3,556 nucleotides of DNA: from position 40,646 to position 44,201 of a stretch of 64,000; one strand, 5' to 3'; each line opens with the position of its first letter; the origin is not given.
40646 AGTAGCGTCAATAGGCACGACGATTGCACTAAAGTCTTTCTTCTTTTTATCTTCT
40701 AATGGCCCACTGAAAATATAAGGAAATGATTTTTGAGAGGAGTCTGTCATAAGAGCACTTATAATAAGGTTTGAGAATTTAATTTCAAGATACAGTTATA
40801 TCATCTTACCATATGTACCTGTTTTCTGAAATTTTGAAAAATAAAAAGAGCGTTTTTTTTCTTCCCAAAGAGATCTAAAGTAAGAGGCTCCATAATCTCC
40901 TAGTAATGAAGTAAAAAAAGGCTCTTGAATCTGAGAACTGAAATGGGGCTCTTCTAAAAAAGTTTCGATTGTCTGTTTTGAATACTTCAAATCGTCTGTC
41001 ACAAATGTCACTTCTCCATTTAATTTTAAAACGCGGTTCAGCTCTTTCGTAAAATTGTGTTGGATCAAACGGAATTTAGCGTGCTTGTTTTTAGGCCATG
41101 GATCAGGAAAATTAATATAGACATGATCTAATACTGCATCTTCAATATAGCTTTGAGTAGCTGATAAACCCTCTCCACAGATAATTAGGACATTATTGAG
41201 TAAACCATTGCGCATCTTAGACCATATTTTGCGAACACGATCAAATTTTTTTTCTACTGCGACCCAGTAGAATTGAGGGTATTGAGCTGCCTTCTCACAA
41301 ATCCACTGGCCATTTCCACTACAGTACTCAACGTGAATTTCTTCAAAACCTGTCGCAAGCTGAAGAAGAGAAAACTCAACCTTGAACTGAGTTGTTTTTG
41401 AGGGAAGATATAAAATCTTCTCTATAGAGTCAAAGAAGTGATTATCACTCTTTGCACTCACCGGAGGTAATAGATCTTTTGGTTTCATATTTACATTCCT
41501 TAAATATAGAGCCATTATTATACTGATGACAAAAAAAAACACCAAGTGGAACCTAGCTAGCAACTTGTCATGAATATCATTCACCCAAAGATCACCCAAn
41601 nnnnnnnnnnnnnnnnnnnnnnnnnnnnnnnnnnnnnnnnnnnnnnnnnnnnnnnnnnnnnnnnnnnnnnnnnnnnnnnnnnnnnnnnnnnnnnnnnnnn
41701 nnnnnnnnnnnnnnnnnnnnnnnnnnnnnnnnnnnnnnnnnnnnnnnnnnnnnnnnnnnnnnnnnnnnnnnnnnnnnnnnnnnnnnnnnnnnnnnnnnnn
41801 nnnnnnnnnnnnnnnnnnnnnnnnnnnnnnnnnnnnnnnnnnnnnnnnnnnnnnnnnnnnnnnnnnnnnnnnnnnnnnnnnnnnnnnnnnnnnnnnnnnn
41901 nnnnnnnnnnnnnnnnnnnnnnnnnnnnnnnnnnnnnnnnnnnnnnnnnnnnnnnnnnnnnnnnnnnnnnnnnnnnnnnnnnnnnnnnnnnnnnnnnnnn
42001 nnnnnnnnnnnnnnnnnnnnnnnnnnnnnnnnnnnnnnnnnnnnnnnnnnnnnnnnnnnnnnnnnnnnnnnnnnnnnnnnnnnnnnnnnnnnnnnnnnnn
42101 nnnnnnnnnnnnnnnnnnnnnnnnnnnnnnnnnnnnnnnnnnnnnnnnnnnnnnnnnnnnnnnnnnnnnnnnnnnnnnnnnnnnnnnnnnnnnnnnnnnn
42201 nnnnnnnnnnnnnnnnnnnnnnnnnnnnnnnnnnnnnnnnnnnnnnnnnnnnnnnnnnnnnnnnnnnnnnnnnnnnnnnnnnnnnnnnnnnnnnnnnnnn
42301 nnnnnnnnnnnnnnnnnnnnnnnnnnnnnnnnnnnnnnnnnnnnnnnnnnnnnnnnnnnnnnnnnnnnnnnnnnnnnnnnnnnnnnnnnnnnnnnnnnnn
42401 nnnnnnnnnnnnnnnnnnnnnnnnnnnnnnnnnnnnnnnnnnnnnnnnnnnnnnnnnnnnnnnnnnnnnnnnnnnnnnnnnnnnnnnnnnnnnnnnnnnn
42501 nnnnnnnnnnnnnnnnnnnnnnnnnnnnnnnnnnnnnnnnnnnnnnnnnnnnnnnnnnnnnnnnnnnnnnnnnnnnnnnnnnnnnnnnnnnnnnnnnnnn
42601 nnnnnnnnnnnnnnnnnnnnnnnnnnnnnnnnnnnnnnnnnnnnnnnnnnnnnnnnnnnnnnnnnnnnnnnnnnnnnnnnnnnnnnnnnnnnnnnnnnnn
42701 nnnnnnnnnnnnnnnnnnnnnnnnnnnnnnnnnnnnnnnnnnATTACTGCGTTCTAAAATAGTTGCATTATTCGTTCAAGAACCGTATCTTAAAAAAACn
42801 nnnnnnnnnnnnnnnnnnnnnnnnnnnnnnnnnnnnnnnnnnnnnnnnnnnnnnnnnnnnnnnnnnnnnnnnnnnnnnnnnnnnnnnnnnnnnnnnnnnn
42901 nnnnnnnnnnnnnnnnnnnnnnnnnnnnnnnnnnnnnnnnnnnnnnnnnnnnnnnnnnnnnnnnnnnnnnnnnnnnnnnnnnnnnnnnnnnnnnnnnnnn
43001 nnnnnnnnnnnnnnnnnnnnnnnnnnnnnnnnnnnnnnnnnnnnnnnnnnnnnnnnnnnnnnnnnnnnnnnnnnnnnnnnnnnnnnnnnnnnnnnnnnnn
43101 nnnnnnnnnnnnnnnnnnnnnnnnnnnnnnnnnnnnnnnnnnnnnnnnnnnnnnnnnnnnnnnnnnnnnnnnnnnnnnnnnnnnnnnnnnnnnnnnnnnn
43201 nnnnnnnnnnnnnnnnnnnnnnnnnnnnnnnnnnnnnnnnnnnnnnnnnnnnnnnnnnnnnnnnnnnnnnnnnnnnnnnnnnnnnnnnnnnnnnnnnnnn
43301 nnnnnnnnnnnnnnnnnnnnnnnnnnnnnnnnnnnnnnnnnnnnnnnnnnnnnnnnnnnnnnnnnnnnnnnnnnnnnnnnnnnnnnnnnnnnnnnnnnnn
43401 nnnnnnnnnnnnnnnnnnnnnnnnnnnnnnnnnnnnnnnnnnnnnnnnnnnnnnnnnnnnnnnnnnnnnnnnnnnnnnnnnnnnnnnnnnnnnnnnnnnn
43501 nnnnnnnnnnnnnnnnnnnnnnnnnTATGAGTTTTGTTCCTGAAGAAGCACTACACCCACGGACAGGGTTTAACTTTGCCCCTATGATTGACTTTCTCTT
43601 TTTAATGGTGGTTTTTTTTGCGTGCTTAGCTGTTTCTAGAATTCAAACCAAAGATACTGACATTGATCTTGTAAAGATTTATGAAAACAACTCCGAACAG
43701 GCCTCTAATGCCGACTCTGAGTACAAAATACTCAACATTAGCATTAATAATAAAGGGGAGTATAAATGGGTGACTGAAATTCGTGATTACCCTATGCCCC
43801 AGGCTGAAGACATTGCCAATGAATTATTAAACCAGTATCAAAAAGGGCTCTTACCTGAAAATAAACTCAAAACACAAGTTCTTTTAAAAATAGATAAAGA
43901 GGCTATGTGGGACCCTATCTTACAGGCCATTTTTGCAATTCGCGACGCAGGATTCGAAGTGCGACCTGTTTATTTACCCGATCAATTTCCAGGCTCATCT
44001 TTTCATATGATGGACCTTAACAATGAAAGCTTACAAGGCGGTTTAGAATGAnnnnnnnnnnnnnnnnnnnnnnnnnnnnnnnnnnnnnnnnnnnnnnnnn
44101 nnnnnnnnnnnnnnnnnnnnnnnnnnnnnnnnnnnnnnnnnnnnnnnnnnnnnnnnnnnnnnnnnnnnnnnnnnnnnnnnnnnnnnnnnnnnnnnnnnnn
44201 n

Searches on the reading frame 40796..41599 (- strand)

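Call 49: search_protein_families(library=pfam, proteins=[window:40796-41599:-], max_evalue=0.0001)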
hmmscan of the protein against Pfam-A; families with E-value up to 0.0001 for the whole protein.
window:40796-41599:- (267 aa): 1 family
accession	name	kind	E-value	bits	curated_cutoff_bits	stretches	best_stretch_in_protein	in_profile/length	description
PF02390.23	Methyltransf_4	-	9.6e-39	133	24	1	87-226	3-142/173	Putative methyltransferase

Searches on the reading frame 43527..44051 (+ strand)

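Call 39: search_protein_families(library=pfam, proteins=[window:43527-44051:+], max_evalue=0.001)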
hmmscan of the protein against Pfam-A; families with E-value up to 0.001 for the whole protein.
window:43527-44051:+ (174 aa): 1 family
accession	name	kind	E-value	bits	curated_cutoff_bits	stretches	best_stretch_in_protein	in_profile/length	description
PF02472.21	ExbD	-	4.7e-10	40.1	25.4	1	14-144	7-119/128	Biopolymer transport protein ExbD/TolR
